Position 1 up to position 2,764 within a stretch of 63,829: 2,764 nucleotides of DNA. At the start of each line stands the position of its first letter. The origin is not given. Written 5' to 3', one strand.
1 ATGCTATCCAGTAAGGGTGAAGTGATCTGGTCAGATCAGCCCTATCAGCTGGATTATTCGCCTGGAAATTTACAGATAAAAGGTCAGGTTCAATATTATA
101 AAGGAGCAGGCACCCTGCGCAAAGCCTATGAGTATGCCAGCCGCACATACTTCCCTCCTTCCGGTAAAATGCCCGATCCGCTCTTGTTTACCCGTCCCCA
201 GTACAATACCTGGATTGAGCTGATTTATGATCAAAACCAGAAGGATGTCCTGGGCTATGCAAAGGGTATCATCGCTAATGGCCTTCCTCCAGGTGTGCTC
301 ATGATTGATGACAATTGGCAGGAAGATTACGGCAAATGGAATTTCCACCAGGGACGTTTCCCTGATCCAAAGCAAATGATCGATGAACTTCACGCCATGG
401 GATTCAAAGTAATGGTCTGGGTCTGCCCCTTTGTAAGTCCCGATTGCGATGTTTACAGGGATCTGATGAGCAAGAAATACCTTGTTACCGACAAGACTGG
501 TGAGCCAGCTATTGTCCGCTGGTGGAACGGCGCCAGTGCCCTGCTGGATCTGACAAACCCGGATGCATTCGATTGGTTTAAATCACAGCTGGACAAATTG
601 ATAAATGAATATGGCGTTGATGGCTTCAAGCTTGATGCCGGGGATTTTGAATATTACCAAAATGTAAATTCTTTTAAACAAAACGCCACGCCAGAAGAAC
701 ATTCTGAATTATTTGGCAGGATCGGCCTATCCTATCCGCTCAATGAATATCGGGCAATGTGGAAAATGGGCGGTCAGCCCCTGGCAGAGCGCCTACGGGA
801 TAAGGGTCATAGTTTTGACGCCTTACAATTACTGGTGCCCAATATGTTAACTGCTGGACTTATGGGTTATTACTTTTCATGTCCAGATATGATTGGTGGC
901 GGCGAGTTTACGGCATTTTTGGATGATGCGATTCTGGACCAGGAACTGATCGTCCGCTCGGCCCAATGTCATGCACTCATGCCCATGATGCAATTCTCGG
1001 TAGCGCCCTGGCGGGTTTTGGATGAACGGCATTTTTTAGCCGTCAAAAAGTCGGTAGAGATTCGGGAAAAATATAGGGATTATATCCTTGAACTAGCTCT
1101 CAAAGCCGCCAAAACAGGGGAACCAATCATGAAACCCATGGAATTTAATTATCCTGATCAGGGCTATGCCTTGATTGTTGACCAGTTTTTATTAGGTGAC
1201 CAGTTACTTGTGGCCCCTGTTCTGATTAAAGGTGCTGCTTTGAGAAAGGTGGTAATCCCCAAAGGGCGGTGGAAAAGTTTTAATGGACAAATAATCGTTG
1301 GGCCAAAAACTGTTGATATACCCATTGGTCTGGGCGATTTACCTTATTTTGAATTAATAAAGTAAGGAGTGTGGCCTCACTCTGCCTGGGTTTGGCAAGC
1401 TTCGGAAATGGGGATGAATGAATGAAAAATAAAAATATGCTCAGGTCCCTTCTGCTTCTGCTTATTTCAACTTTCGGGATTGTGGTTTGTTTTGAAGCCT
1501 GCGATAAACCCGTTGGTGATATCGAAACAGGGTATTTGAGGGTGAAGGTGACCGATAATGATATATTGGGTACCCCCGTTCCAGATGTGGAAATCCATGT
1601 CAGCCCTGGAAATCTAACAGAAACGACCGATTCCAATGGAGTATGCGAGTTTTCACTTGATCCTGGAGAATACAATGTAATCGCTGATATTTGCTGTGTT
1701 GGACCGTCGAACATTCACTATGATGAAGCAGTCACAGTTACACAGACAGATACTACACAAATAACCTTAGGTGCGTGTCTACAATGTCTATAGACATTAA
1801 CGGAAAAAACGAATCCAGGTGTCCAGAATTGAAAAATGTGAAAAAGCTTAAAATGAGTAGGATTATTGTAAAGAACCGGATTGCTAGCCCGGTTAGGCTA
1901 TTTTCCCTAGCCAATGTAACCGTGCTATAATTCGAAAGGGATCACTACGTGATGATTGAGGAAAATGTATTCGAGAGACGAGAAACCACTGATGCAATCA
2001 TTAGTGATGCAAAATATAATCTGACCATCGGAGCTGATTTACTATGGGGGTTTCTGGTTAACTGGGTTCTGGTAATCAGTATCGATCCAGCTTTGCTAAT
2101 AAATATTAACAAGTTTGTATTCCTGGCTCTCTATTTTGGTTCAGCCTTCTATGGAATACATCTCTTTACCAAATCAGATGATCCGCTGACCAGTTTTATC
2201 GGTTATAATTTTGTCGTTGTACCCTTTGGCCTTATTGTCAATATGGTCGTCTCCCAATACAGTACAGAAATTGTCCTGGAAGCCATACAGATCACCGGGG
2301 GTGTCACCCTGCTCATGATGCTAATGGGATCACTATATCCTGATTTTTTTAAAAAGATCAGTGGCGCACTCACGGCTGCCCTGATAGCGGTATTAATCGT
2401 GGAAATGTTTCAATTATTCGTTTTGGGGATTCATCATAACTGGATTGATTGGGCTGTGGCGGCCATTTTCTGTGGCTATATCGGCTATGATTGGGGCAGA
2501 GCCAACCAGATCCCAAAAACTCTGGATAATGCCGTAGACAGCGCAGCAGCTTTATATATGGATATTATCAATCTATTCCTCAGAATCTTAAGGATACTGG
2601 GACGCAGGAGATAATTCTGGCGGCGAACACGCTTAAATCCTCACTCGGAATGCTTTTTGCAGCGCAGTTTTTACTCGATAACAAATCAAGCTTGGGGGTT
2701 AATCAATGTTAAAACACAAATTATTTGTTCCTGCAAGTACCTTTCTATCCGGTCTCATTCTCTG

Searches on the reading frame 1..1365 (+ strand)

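Call 68: search_protein_families(library=pfam, proteins=[window:1-1365:+], max_evalue=0.0001)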
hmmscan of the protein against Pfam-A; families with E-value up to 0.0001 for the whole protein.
window:1-1365:+ (454 aa): 3 families
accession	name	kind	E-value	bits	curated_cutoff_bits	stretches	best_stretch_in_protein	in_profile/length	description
PF01055.32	Glyco_hydro_31_2nd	-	8e-35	121.2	23.5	1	78-237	19-186/328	Glycosyl hydrolases family 31 TIM-barrel domain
PF21365.3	Glyco_hydro_31_3rd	-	2.5e-13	50.7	24.4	1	373-450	1-80/87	Glycosyl hydrolase family 31 C-terminal domain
PF02065.24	Melibiase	-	9.5e-08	31.8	27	1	69-214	46-192/347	Melibiase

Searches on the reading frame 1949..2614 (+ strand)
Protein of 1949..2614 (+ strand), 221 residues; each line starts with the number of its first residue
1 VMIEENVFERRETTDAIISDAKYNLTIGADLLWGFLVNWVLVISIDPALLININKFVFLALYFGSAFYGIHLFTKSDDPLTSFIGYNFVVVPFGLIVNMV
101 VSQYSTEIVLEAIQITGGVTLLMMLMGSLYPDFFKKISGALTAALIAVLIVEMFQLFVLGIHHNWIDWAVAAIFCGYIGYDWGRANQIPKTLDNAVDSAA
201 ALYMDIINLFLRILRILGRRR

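Call 68: search_protein_families(library=pfam, proteins=[window:1949-2614:+], max_evalue=0.0001)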
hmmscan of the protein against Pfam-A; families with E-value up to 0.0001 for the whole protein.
window:1949-2614:+ (221 aa): 1 family
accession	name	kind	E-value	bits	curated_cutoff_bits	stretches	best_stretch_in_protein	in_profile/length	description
PF01027.25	Bax1-I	-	4e-23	82.7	34.1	1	31-217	15-207/207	Inhibitor of apoptosis-promoting Bax1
